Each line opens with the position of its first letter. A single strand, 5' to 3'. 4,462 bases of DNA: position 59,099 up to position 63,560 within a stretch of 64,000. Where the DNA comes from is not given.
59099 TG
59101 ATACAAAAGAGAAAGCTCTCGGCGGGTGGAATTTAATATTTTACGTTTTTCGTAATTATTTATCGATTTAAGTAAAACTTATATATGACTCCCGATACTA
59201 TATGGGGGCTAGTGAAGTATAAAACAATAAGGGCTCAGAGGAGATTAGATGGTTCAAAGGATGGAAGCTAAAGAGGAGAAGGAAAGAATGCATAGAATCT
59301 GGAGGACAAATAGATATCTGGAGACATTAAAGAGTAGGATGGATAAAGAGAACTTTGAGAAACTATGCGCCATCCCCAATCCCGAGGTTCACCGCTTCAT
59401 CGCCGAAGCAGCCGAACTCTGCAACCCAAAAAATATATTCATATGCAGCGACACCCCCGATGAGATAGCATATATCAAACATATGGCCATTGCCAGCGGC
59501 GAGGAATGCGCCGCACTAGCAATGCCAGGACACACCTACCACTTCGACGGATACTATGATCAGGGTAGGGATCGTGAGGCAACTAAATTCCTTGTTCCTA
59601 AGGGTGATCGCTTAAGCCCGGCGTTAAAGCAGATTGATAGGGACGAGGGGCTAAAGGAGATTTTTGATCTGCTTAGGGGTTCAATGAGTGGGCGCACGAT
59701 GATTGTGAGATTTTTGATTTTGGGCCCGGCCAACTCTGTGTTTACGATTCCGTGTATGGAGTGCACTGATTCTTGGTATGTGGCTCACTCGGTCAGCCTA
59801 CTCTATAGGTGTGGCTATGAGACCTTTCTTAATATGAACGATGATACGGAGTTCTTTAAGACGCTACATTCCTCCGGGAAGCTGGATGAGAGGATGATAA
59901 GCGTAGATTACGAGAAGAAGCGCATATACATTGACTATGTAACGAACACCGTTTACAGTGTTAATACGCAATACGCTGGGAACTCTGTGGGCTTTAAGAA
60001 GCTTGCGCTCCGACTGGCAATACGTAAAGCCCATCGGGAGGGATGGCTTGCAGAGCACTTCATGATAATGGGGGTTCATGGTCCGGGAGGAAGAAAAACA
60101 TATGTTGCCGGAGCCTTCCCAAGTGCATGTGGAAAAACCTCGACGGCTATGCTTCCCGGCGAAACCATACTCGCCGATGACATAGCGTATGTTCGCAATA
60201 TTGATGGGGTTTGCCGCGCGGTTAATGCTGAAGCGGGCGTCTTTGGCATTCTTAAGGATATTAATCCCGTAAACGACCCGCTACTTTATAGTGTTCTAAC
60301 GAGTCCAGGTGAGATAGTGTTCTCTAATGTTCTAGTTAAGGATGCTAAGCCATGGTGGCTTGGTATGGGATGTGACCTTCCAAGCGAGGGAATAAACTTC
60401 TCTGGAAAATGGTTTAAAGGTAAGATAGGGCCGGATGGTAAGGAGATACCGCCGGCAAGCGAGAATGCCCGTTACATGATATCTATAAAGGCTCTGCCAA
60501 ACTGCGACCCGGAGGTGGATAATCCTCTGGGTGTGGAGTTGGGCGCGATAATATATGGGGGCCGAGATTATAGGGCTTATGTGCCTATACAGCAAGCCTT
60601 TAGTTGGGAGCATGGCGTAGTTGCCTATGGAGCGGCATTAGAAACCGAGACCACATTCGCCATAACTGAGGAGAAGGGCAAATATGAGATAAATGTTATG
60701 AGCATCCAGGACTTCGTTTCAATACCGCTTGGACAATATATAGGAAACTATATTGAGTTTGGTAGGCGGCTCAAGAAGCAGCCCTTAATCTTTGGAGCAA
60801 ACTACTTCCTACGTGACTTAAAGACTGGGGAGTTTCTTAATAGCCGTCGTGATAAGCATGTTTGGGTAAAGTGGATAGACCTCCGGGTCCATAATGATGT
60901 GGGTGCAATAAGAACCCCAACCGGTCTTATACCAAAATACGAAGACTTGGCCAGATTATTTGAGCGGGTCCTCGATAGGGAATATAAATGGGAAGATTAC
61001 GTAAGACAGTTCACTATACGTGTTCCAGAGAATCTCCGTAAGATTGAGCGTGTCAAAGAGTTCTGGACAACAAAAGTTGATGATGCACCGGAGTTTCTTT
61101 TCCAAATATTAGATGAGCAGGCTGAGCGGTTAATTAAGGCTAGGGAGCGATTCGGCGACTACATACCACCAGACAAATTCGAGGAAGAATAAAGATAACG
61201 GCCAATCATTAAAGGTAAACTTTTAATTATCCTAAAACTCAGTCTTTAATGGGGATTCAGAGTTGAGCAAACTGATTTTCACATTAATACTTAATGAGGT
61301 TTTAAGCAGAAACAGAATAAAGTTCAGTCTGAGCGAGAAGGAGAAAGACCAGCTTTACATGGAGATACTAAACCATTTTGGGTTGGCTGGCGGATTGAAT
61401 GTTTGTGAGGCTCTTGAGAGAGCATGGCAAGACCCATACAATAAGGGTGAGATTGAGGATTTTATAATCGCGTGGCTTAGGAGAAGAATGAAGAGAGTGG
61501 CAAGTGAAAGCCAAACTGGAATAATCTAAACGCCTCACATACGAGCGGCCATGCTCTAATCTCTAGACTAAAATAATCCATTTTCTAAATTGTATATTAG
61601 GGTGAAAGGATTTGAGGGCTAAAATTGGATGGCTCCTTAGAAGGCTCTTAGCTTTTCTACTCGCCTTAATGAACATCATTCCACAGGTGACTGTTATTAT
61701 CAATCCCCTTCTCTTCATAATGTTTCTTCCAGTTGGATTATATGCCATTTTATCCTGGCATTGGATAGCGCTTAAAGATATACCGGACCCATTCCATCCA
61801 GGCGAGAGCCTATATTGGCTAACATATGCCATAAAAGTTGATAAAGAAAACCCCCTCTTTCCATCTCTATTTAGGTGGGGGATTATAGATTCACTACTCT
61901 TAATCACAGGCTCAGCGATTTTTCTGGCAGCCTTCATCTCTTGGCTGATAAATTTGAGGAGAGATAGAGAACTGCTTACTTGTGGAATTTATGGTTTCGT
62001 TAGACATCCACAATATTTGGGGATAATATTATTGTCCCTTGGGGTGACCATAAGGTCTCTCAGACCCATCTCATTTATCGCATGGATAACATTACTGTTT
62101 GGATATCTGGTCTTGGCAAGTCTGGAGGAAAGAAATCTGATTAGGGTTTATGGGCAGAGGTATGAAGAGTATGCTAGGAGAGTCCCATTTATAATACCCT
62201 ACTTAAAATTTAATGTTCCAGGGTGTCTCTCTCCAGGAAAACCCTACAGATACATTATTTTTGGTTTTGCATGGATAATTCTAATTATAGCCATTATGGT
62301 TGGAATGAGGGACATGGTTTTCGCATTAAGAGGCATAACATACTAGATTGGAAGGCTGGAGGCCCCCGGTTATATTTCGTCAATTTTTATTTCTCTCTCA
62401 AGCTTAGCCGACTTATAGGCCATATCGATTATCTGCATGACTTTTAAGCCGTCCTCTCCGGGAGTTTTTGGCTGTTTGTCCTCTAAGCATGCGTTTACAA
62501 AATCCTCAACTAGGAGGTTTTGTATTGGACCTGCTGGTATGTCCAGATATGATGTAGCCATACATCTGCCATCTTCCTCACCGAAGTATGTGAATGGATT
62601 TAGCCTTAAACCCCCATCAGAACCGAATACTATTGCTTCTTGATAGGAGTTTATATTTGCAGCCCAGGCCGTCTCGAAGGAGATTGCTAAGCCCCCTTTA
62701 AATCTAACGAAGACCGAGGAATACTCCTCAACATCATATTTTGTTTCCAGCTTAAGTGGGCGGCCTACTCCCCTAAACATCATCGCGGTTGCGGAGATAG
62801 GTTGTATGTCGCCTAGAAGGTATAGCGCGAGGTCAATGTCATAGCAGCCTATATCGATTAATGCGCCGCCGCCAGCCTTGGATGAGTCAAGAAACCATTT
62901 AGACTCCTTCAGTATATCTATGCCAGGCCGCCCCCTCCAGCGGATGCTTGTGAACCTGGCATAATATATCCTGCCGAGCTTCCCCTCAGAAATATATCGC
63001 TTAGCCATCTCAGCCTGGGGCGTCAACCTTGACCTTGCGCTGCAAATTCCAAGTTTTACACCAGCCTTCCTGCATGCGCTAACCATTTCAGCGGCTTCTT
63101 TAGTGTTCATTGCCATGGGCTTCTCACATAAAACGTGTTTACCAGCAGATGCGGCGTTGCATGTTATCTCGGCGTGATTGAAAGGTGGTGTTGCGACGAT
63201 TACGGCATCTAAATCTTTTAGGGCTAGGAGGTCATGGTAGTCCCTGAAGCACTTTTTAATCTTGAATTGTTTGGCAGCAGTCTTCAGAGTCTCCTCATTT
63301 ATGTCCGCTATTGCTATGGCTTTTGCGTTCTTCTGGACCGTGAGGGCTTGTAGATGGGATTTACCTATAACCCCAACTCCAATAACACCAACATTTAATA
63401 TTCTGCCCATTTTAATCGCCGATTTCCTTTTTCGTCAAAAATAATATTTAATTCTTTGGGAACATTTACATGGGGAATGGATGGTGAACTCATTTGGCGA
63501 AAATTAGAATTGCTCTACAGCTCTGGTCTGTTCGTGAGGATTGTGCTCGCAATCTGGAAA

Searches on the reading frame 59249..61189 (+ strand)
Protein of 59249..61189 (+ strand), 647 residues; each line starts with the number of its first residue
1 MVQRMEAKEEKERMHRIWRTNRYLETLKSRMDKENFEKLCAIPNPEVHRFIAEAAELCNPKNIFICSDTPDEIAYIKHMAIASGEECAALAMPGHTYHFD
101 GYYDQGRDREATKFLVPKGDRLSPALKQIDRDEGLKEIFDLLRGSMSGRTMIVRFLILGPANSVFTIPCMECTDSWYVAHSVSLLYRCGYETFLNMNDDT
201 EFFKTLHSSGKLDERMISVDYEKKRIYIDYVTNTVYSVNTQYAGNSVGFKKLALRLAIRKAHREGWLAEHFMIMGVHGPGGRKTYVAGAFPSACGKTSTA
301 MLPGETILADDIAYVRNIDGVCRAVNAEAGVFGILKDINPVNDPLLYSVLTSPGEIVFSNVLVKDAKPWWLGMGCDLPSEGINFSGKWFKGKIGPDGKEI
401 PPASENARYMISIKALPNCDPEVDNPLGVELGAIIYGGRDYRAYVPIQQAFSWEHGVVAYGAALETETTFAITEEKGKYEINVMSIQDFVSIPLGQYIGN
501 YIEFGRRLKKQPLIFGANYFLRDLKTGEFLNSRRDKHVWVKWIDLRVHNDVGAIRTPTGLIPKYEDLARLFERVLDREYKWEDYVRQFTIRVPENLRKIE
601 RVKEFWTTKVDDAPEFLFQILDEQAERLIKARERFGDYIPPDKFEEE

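Call 20: search_protein_families(library=pfam, proteins=[window:59249-61189:+], max_evalue=0.001)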
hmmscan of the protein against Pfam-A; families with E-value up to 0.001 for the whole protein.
window:59249-61189:+ (647 aa): 2 families
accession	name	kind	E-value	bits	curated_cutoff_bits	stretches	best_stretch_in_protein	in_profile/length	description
PF00821.23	PEPCK_GTP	-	1.7e-95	320.3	23.8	1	266-627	1-357/357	Phosphoenolpyruvate carboxykinase C-terminal P-loop domain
PF17297.7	PEPCK_N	-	1.1e-56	192.4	23.8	1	50-261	2-217/218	Phosphoenolpyruvate carboxykinase N-terminal domain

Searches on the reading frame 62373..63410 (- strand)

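Call 61: search_protein_families(library=pfam, proteins=[window:62373-63410:-], max_evalue=0.00001)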
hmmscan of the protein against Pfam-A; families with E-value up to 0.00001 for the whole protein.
window:62373-63410:- (346 aa): 5 families
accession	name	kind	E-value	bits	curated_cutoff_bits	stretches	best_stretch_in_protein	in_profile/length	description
PF01408.29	GFO_IDH_MocA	-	5.8e-31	108.1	24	1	5-120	1-116/120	Oxidoreductase family, NAD-binding Rossmann fold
PF22725.1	GFO_IDH_MocA_C3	-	2.6e-25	89.2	27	1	135-268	3-123/124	GFO/IDH/MocA C-terminal domain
PF02894.22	GFO_IDH_MocA_C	-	5.1e-18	66.1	22.9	1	137-342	1-217/218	Oxidoreductase family, C-terminal alpha/beta domain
PF03435.24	Sacchrp_dh_NADP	-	7.5e-07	30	25.1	1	7-118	1-126/129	Saccharopine dehydrogenase NADP binding domain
PF03807.23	F420_oxidored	-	6.1e-06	27.2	21.6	0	7-91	2-86/94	NADP oxidoreductase coenzyme F420-dependent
